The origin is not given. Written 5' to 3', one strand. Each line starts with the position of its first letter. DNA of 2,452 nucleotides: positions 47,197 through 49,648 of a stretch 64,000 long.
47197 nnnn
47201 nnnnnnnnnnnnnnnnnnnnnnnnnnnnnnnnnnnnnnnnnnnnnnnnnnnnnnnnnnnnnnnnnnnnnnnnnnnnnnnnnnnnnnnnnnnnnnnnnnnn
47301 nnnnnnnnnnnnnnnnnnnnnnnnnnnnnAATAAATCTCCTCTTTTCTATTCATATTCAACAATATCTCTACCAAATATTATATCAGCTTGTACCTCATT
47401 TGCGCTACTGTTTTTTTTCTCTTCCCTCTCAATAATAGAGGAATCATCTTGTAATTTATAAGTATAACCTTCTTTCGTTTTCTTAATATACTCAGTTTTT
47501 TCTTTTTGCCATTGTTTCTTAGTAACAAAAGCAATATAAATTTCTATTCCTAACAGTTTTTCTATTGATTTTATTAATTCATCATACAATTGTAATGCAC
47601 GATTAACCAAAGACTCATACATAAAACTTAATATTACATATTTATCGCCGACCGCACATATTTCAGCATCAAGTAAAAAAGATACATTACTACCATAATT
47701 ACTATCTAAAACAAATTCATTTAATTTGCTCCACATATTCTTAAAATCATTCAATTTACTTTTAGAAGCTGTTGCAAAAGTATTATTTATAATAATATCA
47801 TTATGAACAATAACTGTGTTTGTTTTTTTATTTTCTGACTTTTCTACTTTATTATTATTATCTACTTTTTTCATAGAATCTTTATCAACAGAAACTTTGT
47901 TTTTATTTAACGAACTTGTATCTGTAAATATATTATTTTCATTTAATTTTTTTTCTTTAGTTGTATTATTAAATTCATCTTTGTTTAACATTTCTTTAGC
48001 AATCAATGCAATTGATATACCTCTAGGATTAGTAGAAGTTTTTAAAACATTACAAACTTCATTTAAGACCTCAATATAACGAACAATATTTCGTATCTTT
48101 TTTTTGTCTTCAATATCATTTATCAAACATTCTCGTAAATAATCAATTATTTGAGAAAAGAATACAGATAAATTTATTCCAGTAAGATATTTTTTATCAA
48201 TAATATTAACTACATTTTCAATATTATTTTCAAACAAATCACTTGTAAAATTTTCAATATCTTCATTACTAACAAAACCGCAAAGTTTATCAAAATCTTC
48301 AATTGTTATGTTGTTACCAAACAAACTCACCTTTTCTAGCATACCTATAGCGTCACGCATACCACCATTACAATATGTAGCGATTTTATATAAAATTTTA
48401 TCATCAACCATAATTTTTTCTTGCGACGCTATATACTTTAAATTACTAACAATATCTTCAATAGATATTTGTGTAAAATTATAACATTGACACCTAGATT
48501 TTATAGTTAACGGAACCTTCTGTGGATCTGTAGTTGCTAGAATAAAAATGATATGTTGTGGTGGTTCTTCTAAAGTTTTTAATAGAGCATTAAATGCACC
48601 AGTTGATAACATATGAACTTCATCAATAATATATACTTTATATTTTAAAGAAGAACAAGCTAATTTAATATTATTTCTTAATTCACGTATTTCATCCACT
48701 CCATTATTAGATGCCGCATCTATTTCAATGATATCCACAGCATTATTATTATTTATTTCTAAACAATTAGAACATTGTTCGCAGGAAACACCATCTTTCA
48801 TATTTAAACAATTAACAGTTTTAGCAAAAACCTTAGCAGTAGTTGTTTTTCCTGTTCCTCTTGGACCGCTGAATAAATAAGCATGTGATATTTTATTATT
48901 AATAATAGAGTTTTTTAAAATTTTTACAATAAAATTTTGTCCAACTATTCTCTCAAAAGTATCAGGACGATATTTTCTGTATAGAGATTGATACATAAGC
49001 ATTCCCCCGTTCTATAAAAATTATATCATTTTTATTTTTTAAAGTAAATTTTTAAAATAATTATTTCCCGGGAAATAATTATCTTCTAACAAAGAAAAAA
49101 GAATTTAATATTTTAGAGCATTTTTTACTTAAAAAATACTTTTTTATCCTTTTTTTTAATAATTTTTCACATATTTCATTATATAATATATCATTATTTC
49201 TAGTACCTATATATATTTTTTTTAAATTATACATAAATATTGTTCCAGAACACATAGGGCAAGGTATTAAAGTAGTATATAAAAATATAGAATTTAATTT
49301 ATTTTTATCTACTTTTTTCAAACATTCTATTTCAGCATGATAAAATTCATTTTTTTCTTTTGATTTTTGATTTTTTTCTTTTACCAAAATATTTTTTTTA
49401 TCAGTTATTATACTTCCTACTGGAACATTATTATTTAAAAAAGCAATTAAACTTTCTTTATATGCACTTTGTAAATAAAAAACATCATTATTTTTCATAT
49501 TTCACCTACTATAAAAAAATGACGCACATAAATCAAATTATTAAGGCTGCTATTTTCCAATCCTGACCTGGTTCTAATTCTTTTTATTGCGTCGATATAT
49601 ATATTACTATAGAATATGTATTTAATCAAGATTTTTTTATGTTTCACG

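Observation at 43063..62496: Four identical 22-bp palindromes that contain the perfect Noc-binding site (NBS), clustered around oriC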

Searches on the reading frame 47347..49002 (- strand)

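Call 11: search_protein_families(library=ncbifam, proteins=[window:47347-49002:-])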
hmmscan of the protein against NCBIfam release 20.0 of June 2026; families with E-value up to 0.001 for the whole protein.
window:47347-49002:- (551 aa): 78 families (the best 25 are shown)
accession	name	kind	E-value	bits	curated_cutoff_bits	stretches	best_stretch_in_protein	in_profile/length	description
NF004046.1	PRK05563.1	equivalog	3.4e-143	478.5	400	1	3-521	1-551/567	DNA polymerase III subunit gamma/tau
TIGR02397.1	dnaX_nterm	equivalog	1.9e-123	412.3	250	1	4-305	1-303/355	DNA polymerase III subunit gamma/tau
NF004549.0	PRK05896.1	equivalog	1.5e-113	380.7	578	1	4-295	3-295/642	DNA polymerase III subunits gamma and tau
NF011510.0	PRK14948.1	equivalog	1e-112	378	593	2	3-300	4-303/640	DNA polymerase III subunit gamma/tau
NF011512.0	PRK14950.1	equivalog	1.6e-108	364.4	593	1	4-294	3-295/585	DNA polymerase III subunits gamma and tau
NF011523.0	PRK14962.1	equivalog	1.6e-107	360.2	576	1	5-388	2-381/474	DNA polymerase III subunits gamma and tau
NF011526.0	PRK14965.1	equivalog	1.5e-105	354.2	670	1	3-344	2-346/578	DNA polymerase III subunits gamma and tau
NF011514.0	PRK14953.1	equivalog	2.5e-105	353.2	536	1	3-303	2-304/488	DNA polymerase III subunits gamma and tau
NF005173.0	PRK06647.1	equivalog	2.9e-100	336.8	623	1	5-300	4-300/568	DNA polymerase III subunits gamma and tau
NF005942.0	PRK07994.1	equivalog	1.4e-96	325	613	1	4-294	3-294/655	DNA polymerase III subunit gamma/tau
NF004962.0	PRK06305.1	equivalog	2.7e-94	317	559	1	2-431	2-434/465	DNA polymerase III subunits gamma and tau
NF006280.0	PRK08451.1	equivalog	9.9e-92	308.4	572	1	5-536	2-496/535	DNA polymerase III subunit gamma/tau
NF011531.0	PRK14971.1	equivalog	2.6e-90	304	685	1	9-394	9-391/614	DNA polymerase III subunit gamma/tau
NF006585.0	PRK09111.1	equivalog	6.3e-89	299.2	604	1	4-290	27-319/616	DNA polymerase III subunit gamma/tau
NF011524.0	PRK14963.1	equivalog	1.5e-88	298.5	601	1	6-503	3-505/647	DNA polymerase III subunits gamma and tau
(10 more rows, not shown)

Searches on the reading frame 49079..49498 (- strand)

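Call 11: search_protein_families(library=ncbifam, proteins=[window:49079-49498:-])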
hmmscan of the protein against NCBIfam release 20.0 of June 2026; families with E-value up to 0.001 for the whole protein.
window:49079-49498:- (139 aa): 2 families
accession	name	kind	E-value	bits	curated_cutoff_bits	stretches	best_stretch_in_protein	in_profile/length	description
NF008113.2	PRK10860.1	equivalog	2.5e-12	46.9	150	1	3-139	5-152/165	tRNA adenosine(34) deaminase TadA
TIGR00326.1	eubact_ribD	equivalog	0.00083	18.7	156.35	1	23-136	17-134/343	bifunctional diaminohydroxyphosphoribosylaminopyrimidine deaminase/5-amino-6-(5-phosphoribosylamino)uracil reductase RibD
